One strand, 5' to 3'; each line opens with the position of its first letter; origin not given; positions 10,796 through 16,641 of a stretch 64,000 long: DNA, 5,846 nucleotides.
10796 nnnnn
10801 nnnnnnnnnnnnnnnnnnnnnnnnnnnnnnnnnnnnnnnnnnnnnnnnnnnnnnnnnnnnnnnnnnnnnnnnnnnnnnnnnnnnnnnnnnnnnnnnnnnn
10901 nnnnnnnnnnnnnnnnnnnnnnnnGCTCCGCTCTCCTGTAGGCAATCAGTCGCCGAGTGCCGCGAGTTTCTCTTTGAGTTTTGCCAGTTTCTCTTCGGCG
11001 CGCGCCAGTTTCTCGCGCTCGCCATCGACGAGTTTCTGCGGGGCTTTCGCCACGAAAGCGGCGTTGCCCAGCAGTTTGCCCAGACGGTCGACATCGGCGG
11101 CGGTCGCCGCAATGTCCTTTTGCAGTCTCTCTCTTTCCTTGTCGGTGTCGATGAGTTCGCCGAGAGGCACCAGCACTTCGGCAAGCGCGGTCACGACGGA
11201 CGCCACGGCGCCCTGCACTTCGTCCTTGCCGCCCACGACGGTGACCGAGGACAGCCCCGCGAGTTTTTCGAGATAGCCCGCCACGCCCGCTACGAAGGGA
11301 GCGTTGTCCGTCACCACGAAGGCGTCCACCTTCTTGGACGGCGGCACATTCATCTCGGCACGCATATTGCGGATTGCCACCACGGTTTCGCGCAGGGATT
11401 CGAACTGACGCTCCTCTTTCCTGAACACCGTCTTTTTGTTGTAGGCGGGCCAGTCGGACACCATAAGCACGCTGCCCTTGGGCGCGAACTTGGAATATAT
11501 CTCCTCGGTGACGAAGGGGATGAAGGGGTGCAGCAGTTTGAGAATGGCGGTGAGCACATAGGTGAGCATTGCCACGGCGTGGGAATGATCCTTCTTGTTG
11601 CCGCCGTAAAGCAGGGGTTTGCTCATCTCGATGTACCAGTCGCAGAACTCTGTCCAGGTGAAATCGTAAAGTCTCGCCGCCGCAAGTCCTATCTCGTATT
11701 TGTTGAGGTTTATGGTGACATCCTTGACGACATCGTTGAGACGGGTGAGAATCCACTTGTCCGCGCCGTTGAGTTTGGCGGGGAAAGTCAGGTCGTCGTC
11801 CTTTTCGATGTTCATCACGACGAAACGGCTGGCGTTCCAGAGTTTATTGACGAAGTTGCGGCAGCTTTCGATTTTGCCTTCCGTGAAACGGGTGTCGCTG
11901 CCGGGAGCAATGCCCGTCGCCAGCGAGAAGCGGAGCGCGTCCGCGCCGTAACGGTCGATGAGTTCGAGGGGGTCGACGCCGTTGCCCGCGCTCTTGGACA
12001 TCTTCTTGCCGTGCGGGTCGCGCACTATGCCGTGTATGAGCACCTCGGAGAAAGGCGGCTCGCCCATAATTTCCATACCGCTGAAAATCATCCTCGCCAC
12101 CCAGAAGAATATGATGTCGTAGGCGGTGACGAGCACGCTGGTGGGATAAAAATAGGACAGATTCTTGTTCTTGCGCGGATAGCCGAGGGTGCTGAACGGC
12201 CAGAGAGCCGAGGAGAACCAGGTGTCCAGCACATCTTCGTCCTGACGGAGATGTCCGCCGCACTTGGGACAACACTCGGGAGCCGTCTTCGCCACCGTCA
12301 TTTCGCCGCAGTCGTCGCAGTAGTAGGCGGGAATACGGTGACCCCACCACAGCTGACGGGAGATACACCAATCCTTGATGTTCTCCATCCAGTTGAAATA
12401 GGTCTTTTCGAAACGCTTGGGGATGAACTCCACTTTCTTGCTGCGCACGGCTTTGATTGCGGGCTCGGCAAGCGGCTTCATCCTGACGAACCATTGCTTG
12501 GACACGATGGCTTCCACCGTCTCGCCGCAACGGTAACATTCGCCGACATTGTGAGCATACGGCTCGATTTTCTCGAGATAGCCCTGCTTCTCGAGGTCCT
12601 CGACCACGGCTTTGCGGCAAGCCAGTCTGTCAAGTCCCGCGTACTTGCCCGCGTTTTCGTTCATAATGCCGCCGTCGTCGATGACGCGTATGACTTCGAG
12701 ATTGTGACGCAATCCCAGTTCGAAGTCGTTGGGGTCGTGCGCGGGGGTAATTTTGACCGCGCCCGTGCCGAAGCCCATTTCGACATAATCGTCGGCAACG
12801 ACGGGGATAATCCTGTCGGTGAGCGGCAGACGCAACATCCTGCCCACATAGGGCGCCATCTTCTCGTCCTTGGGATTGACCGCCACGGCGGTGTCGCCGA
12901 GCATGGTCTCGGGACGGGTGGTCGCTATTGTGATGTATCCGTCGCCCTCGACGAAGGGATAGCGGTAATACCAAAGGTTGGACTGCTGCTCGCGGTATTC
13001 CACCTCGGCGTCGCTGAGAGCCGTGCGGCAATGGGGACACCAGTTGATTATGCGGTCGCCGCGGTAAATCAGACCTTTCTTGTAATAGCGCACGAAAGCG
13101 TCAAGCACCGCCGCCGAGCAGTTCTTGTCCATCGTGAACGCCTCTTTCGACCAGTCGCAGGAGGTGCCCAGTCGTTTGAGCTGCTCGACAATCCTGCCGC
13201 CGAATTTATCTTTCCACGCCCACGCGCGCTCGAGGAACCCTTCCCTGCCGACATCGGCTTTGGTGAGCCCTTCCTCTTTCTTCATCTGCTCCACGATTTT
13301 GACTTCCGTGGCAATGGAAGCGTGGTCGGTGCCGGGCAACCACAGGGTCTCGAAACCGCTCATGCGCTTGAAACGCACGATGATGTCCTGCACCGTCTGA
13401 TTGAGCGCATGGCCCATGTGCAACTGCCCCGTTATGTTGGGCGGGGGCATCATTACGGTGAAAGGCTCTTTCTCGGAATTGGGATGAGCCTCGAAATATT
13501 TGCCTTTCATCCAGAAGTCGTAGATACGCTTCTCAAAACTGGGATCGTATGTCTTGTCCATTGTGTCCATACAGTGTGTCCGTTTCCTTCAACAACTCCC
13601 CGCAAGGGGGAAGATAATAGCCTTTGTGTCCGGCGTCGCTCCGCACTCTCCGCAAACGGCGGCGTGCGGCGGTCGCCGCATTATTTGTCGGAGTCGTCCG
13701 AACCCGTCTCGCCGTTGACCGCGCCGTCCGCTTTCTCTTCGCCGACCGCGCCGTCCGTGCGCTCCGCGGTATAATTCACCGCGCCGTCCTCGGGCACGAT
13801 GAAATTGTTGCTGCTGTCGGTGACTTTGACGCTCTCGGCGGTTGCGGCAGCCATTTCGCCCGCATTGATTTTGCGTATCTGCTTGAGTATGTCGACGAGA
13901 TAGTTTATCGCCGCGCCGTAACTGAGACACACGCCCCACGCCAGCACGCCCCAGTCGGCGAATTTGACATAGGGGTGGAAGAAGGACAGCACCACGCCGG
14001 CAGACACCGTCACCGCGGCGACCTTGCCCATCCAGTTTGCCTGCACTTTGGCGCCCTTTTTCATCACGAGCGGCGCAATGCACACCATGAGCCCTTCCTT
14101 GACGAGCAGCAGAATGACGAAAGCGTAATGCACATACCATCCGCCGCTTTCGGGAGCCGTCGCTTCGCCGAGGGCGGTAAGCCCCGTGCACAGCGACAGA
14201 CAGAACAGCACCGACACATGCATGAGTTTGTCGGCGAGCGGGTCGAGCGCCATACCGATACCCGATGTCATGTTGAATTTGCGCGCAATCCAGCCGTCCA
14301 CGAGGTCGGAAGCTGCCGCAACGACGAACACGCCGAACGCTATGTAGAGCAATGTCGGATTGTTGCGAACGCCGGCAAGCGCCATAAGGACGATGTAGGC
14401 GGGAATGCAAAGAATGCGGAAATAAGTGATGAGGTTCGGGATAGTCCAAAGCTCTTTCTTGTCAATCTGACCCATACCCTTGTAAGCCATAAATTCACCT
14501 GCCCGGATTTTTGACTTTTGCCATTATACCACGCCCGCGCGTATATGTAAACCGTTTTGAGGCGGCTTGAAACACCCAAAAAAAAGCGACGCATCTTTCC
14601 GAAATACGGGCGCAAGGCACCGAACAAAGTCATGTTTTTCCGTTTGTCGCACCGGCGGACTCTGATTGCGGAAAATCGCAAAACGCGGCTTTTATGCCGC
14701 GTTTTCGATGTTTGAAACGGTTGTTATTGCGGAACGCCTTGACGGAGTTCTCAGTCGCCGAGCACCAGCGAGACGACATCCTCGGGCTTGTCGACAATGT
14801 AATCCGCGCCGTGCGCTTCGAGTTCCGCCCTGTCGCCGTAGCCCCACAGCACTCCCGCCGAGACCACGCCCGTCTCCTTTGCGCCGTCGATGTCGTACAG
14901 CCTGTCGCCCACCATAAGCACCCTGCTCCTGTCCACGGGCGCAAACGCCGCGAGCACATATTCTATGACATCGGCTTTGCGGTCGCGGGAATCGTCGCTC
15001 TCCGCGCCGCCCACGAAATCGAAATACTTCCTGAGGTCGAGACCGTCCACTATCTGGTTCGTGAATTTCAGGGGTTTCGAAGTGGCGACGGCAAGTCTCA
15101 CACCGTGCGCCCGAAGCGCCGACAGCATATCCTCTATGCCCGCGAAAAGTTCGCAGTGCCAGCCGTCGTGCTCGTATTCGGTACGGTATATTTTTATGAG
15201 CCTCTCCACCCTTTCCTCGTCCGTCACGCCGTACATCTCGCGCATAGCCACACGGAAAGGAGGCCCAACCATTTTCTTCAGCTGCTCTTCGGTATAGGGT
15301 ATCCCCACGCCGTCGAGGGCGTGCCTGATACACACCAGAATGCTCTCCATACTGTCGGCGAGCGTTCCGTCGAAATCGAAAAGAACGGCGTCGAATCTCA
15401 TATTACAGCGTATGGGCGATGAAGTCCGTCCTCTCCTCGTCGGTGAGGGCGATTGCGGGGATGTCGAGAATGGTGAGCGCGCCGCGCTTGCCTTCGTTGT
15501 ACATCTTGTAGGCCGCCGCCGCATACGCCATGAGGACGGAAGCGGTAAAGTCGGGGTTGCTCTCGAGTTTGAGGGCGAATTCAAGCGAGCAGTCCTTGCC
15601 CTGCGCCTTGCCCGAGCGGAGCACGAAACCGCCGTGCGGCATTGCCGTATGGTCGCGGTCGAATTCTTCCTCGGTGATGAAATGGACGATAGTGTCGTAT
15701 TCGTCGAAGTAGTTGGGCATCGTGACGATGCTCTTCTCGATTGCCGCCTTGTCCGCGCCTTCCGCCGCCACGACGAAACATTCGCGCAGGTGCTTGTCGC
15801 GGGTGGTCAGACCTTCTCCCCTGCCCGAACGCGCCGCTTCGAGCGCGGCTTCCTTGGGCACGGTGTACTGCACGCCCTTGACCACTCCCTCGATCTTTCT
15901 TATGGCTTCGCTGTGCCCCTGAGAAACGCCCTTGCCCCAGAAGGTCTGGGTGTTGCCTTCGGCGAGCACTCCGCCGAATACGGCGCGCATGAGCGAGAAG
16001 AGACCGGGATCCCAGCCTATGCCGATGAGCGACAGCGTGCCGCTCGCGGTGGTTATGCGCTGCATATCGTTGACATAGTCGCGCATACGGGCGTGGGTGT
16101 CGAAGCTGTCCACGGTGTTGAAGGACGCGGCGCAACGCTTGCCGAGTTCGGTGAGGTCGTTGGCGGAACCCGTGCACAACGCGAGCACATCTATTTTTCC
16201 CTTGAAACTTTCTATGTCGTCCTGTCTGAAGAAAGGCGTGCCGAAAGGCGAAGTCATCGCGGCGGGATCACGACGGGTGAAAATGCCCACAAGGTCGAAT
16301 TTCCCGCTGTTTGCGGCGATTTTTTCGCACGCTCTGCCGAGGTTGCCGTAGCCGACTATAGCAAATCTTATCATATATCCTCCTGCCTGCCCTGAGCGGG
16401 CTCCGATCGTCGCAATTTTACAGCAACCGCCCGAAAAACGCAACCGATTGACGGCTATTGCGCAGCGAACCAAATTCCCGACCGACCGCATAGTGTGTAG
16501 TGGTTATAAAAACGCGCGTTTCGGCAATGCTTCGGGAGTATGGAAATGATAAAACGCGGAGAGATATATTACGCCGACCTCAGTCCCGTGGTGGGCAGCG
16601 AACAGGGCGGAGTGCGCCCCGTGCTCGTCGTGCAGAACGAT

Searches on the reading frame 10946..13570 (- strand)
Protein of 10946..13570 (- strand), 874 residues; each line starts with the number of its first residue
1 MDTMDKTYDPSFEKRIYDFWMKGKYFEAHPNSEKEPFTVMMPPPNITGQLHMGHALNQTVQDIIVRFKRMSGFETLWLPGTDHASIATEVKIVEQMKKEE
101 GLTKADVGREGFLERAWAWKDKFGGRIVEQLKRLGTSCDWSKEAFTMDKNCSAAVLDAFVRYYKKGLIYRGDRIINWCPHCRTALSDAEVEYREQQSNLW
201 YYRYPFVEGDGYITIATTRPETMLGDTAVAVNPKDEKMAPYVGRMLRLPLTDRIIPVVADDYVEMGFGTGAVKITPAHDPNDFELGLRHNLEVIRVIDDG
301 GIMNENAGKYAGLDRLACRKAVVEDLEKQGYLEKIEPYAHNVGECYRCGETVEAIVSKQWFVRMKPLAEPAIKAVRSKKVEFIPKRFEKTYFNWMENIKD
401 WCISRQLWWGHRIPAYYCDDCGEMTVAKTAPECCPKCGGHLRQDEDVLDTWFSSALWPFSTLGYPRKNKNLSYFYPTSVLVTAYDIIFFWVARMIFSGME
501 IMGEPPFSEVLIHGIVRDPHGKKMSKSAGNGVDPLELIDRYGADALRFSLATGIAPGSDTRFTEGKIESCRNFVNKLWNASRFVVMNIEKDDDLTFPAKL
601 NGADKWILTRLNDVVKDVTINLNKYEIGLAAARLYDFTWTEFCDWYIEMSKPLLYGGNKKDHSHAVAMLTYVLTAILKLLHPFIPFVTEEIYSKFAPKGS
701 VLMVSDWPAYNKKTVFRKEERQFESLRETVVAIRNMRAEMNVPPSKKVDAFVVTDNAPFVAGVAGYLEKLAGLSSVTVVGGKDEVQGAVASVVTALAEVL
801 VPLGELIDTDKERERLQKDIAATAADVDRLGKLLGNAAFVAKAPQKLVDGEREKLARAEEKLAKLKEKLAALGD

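Call 3: search_protein_families(library=pfam, proteins=[window:10946-13570:-], max_evalue=0.01)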
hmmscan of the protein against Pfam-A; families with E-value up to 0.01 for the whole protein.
window:10946-13570:- (874 aa): 7 families
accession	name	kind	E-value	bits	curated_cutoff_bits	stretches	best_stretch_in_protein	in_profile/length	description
PF00133.28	tRNA-synt_1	-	6.9e-144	480.1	22.7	1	16-556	2-407/414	tRNA synthetases class I (I, L, M and V)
PF08264.19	Anticodon_1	-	5.8e-43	146.7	25.1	1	604-750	1-146/148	Anticodon-binding domain of tRNA ligase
PF09334.17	tRNA-synt_1g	-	7.5e-26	91.2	20.1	3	42-191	6-136/391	tRNA synthetases class I (M)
PF10458.14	Val_tRNA-synt_C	-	1e-14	55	25.9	1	808-873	1-66/66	Valyl tRNA synthetase tRNA binding arm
PF13603.12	tRNA-synt_1_2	-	1.1e-11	45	25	1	242-299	85-142/185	Leucyl-tRNA synthetase, editing domain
PF01406.26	tRNA-synt_1e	-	0.0036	17.1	27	0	511-552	241-282/301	tRNA synthetases class I (C) catalytic domain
PF23455.1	DUF7129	-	0.0067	16.6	30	1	415-442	11-38/45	Domain of unknown function (DUF7129)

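Call 4: search_protein_families(library=ncbifam, proteins=[window:10946-13570:-], max_evalue=0.01)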
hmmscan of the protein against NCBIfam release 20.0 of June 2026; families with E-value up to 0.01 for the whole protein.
window:10946-13570:- (874 aa): 19 families
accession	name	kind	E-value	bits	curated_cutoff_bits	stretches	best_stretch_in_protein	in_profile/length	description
NF004349.1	PRK05729.1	equivalog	0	1215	704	1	6-869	2-860/860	valine--tRNA ligase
TIGR00422.1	valS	equivalog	0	1127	612.1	1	4-855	1-862/863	valine--tRNA ligase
NF011492.0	PRK14900.1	equivalog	0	1062.5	1783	1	5-872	10-893/1044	valine--tRNA ligase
NF009687.0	PRK13208.1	equivalog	1.3e-197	658.6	738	1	3-784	5-794/801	valine--tRNA ligase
TIGR00392.1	ileS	equivalog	1e-139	467.3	621.4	3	431-748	520-844/861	isoleucine--tRNA ligase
NF000540.1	alt_ValS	exception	7e-105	351.8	900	1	11-771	8-818/827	valine--tRNA ligase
NF000258.1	MupB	exception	1.4e-81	274.8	1900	3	434-757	499-823/1033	mupirocin-resistant isoleucine--tRNA ligase MupB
NF000257.1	MupA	exception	1.8e-81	274.3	1900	3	433-741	494-805/1024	mupirocin-resistant isoleucine--tRNA ligase MupA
NF008957.0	PRK12300.1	subfamily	2.2e-76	257.6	677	4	12-236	9-241/946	leucine--tRNA ligase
NF040702.1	ileS_w_GNAT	exception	1.9e-68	231.1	1999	3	36-212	48-229/1100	isoleucine--tRNA ligase, N-acetyltransferase domain-containing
TIGR00395.1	leuS_arch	equivalog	6.7e-67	226.3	648.5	3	12-236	3-235/938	leucine--tRNA ligase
TIGR00396.1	leuS_bact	equivalog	1.1e-54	185.8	548.4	4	12-191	6-168/843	leucine--tRNA ligase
TIGR00398.1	metG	equivalog_domain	1.8e-35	122.7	336.35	3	505-700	310-506/530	methionine--tRNA ligase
NF008900.0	PRK12267.1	equivalog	4.3e-34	118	598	2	329-727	142-511/648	methionine--tRNA ligase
NF001100.0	PRK00133.1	equivalog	1.1e-24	87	587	2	343-728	173-533/676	methionine--tRNA ligase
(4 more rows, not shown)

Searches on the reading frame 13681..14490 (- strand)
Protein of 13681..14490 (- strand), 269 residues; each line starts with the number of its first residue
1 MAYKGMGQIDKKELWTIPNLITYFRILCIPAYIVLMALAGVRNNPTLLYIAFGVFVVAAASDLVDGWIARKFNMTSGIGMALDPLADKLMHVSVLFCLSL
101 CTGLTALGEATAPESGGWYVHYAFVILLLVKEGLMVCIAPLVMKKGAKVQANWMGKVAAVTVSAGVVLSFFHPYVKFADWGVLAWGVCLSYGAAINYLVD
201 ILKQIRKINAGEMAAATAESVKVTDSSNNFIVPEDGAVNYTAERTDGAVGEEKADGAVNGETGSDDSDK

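Call 3: search_protein_families(library=pfam, proteins=[window:13681-14490:-], max_evalue=0.01)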
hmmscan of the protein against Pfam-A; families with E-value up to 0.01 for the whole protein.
window:13681-14490:- (269 aa): 1 family
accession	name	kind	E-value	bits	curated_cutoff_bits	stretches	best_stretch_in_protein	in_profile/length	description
PF01066.26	CDP-OH_P_transf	-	2.6e-31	109.5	22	1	15-187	1-147/152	CDP-alcohol phosphatidyltransferase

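Call 4: search_protein_families(library=ncbifam, proteins=[window:13681-14490:-], max_evalue=0.01)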
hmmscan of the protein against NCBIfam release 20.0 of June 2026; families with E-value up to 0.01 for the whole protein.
window:13681-14490:- (269 aa): 9 families
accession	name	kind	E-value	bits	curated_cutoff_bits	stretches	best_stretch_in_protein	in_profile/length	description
TIGR00560.1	pgsA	equivalog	2.6e-23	83.5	109.1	1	16-99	2-84/183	CDP-diacylglycerol--glycerol-3-phosphate 3-phosphatidyltransferase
NF053678.1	ClpnSynClsA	equivalog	5.9e-17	62.4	240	1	14-100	2-82/180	cardiolipin synthase ClsA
NF008090.0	PRK10832.1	equivalog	4.5e-12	46.4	304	1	16-183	4-155/182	CDP-diacylglycerol--glycerol-3-phosphate 3-phosphatidyltransferase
TIGR00473.1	pssA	equivalog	7.5e-06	26.1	107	1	49-88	21-60/153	CDP-diacylglycerol--serine O-phosphatidyltransferase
NF040950.1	archin_ph_syn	equivalog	2.1e-05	24.4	180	1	17-102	25-104/191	archaetidylinositol phosphate synthase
TIGR04217.1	archae_ser_T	exception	0.0003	20.6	200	1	17-89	9-73/221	archaetidylserine synthase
NF052561.1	PIPSynBT1523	equivalog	0.00068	19.4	350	1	17-97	26-109/232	hypothetical protein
NF045883.1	PIPSynth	equivalog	0.0019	17.9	170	1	48-100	49-101/197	phosphatidylinositol phosphate synthase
NF038087.1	arch_ser_synth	exception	0.0027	17.3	240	1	48-88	30-72/216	archaetidylserine synthase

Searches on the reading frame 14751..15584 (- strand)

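Call 3: search_protein_families(library=pfam, proteins=[window:14751-15584:-], max_evalue=0.01)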
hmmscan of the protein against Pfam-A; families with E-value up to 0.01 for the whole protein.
window:14751-15584:- (277 aa): 4 families
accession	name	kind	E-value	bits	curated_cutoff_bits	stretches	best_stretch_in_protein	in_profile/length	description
PF13419.12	HAD_2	-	7.5e-34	117.8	23.8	1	67-245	1-178/178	Haloacid dehalogenase-like hydrolase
PF00702.32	Hydrolase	-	2.3e-21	77.5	26.4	1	65-237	2-189/191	haloacid dehalogenase-like hydrolase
PF12710.13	HAD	-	1.1e-10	42.7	27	1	67-235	1-188/189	haloacid dehalogenase-like hydrolase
PF13242.12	Hydrolase_like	-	7.5e-09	35.8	22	1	208-266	11-71/75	HAD-hyrolase-like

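Call 4: search_protein_families(library=ncbifam, proteins=[window:14751-15584:-], max_evalue=0.01)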
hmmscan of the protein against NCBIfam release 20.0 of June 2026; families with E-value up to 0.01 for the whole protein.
window:14751-15584:- (277 aa): 31 families (the best 25 are shown)
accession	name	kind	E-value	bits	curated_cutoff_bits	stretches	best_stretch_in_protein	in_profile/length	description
NF009804.0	PRK13288.1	equivalog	1.1e-31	110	218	1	63-274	2-210/215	pyrophosphatase PpaX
NF009695.0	PRK13222.1-2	equivalog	2.2e-29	102.5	225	1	62-274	4-222/226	phosphoglycolate phosphatase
TIGR01449.2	PGP_bact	equivalog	7.1e-28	97.6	180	1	67-272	1-211/213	phosphoglycolate phosphatase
TIGR01454.1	AHBA_synth_RP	hypoth_equivalog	3.7e-22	79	246.65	1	67-274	1-203/205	AHBA synthesis associated protein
NF009696.0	PRK13222.1-3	equivalog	8.2e-21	74.7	359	1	62-272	1-214/223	N-acetylmuramic acid 6-phosphate phosphatase MupP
NF009694.0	PRK13222.1-1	equivalog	2e-20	73.1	415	1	121-271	86-236/252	phosphoglycolate phosphatase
NF009698.0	PRK13223.1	equivalog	6.7e-20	71.4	466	1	67-265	16-220/272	phosphoglycolate phosphatase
TIGR03351.1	PhnX-like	hypoth_equivalog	1.9e-18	67.3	218.9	1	67-274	4-219/220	phosphonatase-like hydrolase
NF009697.0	PRK13222.1-4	equivalog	2.1e-18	66.5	327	1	64-274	7-222/232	phosphoglycolate phosphatase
NF009700.0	PRK13226.1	equivalog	5.2e-17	62.3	342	1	65-270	13-220/229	phosphoglycolate phosphatase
NF009699.0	PRK13225.1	equivalog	5e-16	59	368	1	63-273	61-266/273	phosphoglycolate phosphatase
TIGR02253.1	CTE7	subfamily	9e-14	51.8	169.75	1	66-270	4-220/221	TIGR02253 family HAD-type hydrolase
TIGR02009.1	PGMB-YQAB-SF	subfamily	7.9e-11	42.5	153.35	1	65-194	2-136/186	beta-phosphoglucomutase family hydrolase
NF008087.0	PRK10826.1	equivalog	4.8e-09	36.1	191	1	62-197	5-144/222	hexitol phosphatase HxpB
TIGR01990.1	bPGM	equivalog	1.8e-08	34.6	189.4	1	65-245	2-186/187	beta-phosphoglucomutase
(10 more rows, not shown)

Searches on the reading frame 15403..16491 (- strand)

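Call 55: search_protein_families(library=pfam, proteins=[window:15403-16491:-], max_evalue=0.001)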
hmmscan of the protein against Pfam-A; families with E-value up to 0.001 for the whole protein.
window:15403-16491:- (362 aa): 1 family
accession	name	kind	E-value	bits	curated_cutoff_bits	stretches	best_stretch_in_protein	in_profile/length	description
PF16654.10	DAPDH_C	-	1.6e-66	223.4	30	1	159-311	1-154/154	Diaminopimelic acid dehydrogenase C-terminal domain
